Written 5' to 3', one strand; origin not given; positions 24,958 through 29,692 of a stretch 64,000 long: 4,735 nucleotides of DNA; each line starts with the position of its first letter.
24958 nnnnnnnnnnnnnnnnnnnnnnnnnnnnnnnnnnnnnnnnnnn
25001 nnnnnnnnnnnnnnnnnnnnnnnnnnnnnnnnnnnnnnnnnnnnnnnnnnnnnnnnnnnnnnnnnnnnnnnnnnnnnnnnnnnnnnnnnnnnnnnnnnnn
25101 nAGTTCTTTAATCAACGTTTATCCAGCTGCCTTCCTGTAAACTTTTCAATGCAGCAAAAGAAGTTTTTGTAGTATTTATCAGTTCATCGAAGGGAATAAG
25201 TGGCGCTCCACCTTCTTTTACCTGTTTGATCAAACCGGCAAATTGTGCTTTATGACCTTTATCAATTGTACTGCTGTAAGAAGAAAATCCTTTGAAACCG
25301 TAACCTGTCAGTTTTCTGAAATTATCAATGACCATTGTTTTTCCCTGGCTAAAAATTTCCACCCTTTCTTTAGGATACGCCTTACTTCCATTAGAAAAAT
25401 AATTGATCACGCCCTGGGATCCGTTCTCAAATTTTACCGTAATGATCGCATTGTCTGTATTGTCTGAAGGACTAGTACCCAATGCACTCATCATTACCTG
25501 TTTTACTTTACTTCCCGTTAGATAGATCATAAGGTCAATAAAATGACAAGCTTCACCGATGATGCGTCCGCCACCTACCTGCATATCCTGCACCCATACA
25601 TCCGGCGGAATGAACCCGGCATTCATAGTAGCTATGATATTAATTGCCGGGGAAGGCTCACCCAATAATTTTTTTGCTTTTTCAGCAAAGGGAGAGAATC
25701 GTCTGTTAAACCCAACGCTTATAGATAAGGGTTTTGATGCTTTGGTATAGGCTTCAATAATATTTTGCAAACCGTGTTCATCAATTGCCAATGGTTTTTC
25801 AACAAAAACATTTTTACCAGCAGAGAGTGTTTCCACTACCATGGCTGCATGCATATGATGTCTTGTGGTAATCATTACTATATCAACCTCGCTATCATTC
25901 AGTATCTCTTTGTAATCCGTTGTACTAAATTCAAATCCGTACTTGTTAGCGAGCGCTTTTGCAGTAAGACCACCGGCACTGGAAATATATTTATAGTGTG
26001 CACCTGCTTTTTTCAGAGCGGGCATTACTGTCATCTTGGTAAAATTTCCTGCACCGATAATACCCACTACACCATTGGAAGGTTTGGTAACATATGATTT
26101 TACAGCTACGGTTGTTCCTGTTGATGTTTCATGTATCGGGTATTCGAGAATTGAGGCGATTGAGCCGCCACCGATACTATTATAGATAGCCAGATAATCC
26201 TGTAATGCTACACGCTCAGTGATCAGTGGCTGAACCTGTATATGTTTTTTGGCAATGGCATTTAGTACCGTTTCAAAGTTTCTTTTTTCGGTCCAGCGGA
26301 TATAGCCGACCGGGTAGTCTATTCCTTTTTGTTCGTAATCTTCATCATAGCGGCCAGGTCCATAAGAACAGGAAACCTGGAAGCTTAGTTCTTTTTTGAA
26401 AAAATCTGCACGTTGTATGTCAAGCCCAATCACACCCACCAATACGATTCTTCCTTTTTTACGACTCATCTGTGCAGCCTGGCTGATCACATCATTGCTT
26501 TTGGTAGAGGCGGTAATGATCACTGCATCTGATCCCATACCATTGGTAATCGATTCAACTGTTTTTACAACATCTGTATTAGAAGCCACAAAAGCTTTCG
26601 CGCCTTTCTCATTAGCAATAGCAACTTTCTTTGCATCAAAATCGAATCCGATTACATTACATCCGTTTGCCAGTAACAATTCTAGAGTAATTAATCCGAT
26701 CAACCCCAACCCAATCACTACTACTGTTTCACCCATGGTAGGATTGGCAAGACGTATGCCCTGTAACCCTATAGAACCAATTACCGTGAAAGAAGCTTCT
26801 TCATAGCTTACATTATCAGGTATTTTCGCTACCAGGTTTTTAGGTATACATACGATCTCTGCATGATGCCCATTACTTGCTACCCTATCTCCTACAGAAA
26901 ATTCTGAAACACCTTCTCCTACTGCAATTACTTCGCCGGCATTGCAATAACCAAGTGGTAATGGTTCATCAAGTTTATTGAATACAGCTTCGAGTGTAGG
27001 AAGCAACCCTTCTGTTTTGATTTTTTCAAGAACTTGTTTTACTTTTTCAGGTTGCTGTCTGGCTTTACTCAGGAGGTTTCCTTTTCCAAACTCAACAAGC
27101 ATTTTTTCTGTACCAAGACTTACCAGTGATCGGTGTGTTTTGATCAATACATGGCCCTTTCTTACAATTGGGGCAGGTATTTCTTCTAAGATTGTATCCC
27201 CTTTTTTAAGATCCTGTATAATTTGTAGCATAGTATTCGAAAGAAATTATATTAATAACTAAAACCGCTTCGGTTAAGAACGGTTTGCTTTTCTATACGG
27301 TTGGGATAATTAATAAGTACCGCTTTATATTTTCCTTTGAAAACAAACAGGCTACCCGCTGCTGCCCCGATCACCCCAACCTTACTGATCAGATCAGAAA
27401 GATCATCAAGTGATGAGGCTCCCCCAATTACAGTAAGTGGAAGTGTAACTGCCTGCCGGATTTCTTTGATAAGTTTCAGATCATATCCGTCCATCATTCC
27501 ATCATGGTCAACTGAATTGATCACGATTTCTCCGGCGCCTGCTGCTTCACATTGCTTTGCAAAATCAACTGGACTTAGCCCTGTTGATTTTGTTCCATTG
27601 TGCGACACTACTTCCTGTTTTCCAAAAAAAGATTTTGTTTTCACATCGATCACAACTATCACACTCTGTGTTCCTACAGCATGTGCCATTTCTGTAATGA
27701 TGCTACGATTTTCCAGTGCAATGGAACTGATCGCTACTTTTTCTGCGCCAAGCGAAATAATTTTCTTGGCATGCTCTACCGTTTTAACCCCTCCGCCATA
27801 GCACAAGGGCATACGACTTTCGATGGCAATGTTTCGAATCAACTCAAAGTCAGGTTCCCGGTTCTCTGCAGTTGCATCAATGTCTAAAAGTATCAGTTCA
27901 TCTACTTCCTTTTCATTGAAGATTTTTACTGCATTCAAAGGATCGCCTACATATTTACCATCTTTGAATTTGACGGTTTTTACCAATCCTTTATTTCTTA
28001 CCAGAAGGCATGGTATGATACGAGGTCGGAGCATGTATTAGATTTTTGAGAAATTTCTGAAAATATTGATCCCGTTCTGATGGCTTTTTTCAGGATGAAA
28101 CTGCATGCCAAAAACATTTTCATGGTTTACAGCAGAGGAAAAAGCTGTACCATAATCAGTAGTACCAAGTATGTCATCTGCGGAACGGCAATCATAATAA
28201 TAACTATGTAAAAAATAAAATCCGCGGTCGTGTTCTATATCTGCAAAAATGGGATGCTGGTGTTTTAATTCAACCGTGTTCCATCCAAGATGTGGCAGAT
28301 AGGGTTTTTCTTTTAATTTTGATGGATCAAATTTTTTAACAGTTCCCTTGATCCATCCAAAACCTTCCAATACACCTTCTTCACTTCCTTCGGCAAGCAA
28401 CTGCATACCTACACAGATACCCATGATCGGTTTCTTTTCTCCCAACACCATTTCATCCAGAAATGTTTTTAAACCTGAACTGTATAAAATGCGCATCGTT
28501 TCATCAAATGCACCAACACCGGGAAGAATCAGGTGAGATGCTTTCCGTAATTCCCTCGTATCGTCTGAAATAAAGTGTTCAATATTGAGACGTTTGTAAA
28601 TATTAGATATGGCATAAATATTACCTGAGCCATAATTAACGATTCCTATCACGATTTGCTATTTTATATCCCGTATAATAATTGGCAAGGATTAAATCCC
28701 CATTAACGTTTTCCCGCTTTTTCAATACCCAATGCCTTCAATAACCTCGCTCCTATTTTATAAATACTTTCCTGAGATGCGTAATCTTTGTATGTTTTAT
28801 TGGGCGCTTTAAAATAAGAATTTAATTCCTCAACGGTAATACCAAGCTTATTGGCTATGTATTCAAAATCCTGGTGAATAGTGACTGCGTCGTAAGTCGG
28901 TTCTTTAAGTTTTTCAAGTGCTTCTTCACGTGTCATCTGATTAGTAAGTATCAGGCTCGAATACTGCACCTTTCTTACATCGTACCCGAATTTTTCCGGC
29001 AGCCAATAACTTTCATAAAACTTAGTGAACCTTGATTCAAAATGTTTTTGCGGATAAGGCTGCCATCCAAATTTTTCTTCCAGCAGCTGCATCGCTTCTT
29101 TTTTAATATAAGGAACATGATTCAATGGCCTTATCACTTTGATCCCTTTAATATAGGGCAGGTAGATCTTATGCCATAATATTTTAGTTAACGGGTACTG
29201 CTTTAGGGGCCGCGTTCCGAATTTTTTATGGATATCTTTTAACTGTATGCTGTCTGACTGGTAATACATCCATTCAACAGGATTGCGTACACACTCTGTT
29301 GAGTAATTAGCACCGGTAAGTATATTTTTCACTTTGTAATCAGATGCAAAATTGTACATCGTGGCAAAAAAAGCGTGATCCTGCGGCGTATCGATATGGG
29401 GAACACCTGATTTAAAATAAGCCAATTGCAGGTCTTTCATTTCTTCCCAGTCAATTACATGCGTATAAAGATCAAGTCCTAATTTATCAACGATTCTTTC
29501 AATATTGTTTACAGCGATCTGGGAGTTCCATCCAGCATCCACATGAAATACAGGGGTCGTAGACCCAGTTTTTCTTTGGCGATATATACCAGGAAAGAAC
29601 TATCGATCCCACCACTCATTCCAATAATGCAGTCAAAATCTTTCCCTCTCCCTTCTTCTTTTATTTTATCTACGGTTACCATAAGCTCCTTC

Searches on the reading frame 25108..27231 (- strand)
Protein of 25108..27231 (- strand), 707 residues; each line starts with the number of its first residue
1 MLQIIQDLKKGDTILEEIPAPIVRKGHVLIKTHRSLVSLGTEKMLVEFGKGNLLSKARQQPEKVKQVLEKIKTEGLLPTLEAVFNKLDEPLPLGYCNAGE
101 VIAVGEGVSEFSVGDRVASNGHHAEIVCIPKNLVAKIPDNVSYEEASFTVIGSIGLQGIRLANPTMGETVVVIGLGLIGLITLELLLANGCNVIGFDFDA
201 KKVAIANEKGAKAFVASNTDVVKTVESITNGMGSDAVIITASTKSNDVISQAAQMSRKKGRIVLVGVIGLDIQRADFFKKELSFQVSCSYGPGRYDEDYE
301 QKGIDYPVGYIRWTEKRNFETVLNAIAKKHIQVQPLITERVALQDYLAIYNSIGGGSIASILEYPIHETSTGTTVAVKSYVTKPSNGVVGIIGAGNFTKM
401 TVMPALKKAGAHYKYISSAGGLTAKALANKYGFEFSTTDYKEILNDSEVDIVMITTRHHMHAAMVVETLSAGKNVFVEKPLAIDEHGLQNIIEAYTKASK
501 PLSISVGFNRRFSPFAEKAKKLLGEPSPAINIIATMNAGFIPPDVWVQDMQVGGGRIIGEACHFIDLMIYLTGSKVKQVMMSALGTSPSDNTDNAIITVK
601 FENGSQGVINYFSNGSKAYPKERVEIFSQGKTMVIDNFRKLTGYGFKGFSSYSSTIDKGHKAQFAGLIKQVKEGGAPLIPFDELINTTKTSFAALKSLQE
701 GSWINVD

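Call 8: search_protein_families(library=ncbifam, proteins=[window:25108-27231:-], max_evalue=0.00001)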
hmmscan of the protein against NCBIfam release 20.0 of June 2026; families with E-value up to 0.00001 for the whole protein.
window:25108-27231:- (707 aa): 24 families
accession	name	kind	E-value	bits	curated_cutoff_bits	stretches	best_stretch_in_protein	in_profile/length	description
TIGR04380.1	myo_inos_iolG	equivalog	9.8e-35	120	355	1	389-639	4-256/330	inositol 2-dehydrogenase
NF040723.1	UDP-GlcNAcDh_Arch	equivalog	5.8e-24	85.1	450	1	389-611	3-215/302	UDP-N-acetylglucosamine 3-dehydrogenase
NF052479.1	LevoglcsnDh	equivalog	4.3e-20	71.7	650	1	408-580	33-209/386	levoglucosan dehydrogenase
NF052679.1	InsChiInosDhIolG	equivalog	4e-16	59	540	1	389-524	5-141/343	bifunctional inositol 2-dehydrogenase/D-chiro-inositol 1-dehydrogenase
NF041097.1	keto_inos_dh_IolM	equivalog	2e-15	56.3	450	1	167-267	207-312/389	scyllo-inosose 3-dehydrogenase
TIGR03989.1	Rxyl_3153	subfamily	4.7e-15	55.7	440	1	121-277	139-298/370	NDMA-dependent alcohol dehydrogenase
NF007642.0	PRK10309.1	equivalog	9.2e-15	54.7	550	1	119-273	113-267/347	galactitol-1-phosphate 5-dehydrogenase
TIGR03451.1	mycoS_dep_FDH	equivalog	1.6e-14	53.5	512.9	1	159-285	169-299/358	S-(hydroxymethyl)mycothiol dehydrogenase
TIGR00692.1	tdh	equivalog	3.8e-14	52.5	458.35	1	118-272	114-267/340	L-threonine 3-dehydrogenase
TIGR02824.1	quinone_pig3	subfamily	1e-13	51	296.8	1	94-272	62-244/325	putative NAD(P)H quinone oxidoreductase, PIG3 family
NF003808.0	PRK05396.1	equivalog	1.1e-12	47.5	380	1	117-272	115-269/341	L-threonine 3-dehydrogenase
NF006940.0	PRK09422.1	equivalog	2.1e-09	36.8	344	1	120-267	114-261/338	alcohol dehydrogenase AdhP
NF007574.0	PRK10206.1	equivalog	2.7e-09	36.5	352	1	428-523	45-138/345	oxidoreductase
TIGR03366.1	HpnZ_proposed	hypoth_equivalog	4e-09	36.1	328.1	1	120-268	107-255/315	putative phosphonate catabolism associated alcohol dehydrogenase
NF008607.0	PRK11579.1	subfamily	4.3e-09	35.8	330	1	389-577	7-194/346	oxidoreductase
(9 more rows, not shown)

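Call 85: search_protein_families(library=pfam, proteins=[window:25108-27231:-], max_evalue=0.001)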
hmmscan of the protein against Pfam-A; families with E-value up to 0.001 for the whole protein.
window:25108-27231:- (707 aa): 10 families
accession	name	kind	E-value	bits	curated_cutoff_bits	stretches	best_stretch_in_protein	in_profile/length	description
PF01408.29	GFO_IDH_MocA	-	1.6e-22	80.9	24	1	389-503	3-117/120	Oxidoreductase family, NAD-binding Rossmann fold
PF00107.32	ADH_zinc_N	-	8e-18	65.1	31.8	1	178-297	2-122/129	Zinc-binding dehydrogenase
PF22725.1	GFO_IDH_MocA_C3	-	4.7e-10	40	27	1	543-627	32-117/124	GFO/IDH/MocA C-terminal domain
PF02894.22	GFO_IDH_MocA_C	-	1e-07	32.4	22.9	1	546-705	32-217/218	Oxidoreductase family, C-terminal alpha/beta domain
PF08240.17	ADH_N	-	2.2e-06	28.3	23.5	1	86-139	29-104/104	Alcohol dehydrogenase GroES-like domain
PF03807.23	F420_oxidored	-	4.1e-06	27.7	21.6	0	389-471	2-84/94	NADP oxidoreductase coenzyme F420-dependent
PF02826.25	2-Hacid_dh_C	-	1.9e-05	24.6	25.1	0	165-225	34-92/178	D-isomer specific 2-hydroxyacid dehydrogenase, NAD binding domain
PF16912.11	Glu_dehyd_C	-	2.5e-05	24.3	34.9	1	168-268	32-132/211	Glucose dehydrogenase C-terminus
PF03721.20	UDPG_MGDP_dh_N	-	0.00025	21.1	27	1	169-225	2-58/187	UDP-glucose/GDP-mannose dehydrogenase family, NAD binding domain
PF02254.24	TrkA_N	-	0.0005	20.8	23.8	1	170-262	1-92/116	TrkA-N domain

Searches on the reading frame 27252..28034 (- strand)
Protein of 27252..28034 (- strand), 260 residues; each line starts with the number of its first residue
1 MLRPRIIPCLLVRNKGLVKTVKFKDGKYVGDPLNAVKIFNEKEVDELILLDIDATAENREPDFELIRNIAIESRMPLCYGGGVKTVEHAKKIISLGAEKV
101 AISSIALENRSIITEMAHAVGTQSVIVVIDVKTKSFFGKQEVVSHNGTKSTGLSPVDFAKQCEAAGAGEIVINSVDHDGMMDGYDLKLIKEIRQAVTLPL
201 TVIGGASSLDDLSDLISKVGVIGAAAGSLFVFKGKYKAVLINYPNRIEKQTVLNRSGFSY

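Call 8: search_protein_families(library=ncbifam, proteins=[window:27252-28034:-], max_evalue=0.00001)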
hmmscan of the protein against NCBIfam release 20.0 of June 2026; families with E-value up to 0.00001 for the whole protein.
window:27252-28034:- (260 aa): 12 families
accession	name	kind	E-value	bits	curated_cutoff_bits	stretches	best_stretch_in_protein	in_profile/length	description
NF038364.1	AglZ_HisF2_fam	equivalog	4.7e-114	379.9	310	1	2-249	1-247/248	AglZ/HisF2 family acetamidino modification protein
TIGR03572.1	WbuZ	equivalog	1.9e-86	289.2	299.7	1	1-232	1-232/232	glycosyl amidation-associated protein WbuZ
TIGR00735.1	hisF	equivalog_domain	8.7e-59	198.9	294.55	1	1-233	1-235/254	imidazole glycerol phosphate synthase subunit HisF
NF010112.0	PRK13585.1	equivalog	4.2e-35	121.5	243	1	6-229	5-223/241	1-(5-phosphoribosyl)-5-[(5-phosphoribosylamino)methylideneamino]imidazole-4-carboxamide isomerase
TIGR00007.1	TIGR00007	equivalog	1.8e-33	116.1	228.95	1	7-227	2-218/231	1-(5-phosphoribosyl)-5-[(5-phosphoribosylamino)methylideneamino]imidazole-4-carboxamide isomerase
TIGR01919.1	hisA-trpF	equivalog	7e-19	68.3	306.45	1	7-220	6-218/243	bifunctional 1-(5-phosphoribosyl)-5-((5-phosphoribosylamino)methylideneamino)imidazole-4-carboxamide isomerase/phosphoribosylanthranilate is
NF010113.0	PRK13586.1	equivalog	1.8e-17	63.8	238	1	5-221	3-212/232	1-(5-phosphoribosyl)-5-((5-phosphoribosylamino)methylideneamino)imidazole-4-carboxamide isomerase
NF010114.0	PRK13587.1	equivalog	3.1e-12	46.7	305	1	44-226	46-224/234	1-(5-phosphoribosyl)-5-((5-phosphoribosylamino)methylideneamino)imidazole-4-carboxamide isomerase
NF003156.0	PRK04128.1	equivalog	3e-11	43.7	285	1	8-224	6-208/231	1-(5-phosphoribosyl)-5-((5-phosphoribosylamino)methylideneamino)imidazole-4-carboxamide isomerase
TIGR02129.1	hisA_euk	equivalog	4.4e-11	43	229.3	1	89-235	91-243/255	phosphoribosylformimino-5-aminoimidazole carboxamide ribotide isomerase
NF010712.0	PRK14114.1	equivalog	7.1e-11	42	327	1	79-213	78-204/241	1-(5-phosphoribosyl)-5-((5-phosphoribosylamino)methylideneamino)imidazole-4-carboxamide isomerase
TIGR00734.1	hisAF_rel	hypoth_equivalog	1.8e-10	41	179.85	1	36-103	147-213/221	HisA/HisF family protein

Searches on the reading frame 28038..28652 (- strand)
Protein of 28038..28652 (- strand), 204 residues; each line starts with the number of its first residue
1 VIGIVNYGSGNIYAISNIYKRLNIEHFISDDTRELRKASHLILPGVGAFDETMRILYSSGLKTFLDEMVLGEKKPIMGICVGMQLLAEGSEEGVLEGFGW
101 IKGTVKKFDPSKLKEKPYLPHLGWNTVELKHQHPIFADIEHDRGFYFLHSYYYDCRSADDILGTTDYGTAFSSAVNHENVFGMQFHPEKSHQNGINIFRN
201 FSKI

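Call 8: search_protein_families(library=ncbifam, proteins=[window:28038-28652:-], max_evalue=0.00001)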
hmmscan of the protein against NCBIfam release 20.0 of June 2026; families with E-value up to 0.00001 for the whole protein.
window:28038-28652:- (204 aa): 7 families
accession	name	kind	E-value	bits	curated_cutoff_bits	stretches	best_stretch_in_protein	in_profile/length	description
TIGR01855.1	IMP_synth_hisH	equivalog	2e-65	220.3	105.4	1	2-203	1-197/198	imidazole glycerol phosphate synthase subunit HisH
NF010608.0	PRK14004.1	equivalog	1.1e-41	142.9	216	1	1-204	1-209/210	imidazole glycerol phosphate synthase subunit HisH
NF001975.0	PRK00758.1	equivalog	7.8e-12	45.2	198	0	172-204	148-181/185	GMP synthase subunit A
TIGR00888.1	guaA_Nterm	equivalog_domain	2.5e-10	40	172.15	0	125-203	102-182/188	glutamine-hydrolyzing GMP synthase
NF000848.1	PRK00074.1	equivalog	3.6e-07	29.2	400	1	64-202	61-184/512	glutamine-hydrolyzing GMP synthase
NF001989.1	PRK00784.1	equivalog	2.7e-06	26.4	273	1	24-88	273-336/480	cobyric acid synthase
TIGR03800.1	PLP_synth_Pdx2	equivalog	3e-06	27.3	105.55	0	17-89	16-86/184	pyridoxal 5'-phosphate synthase glutaminase subunit PdxT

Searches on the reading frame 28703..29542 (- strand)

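Call 8: search_protein_families(library=ncbifam, proteins=[window:28703-29542:-], max_evalue=0.00001)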
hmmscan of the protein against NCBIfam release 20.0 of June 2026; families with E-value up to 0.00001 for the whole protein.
window:28703-29542:- (279 aa): 1 family
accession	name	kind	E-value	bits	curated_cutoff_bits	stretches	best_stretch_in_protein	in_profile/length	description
TIGR03573.1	WbuX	subfamily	2.3e-58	198.3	203.2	1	2-244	94-343/344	N-acetyl sugar amidotransferase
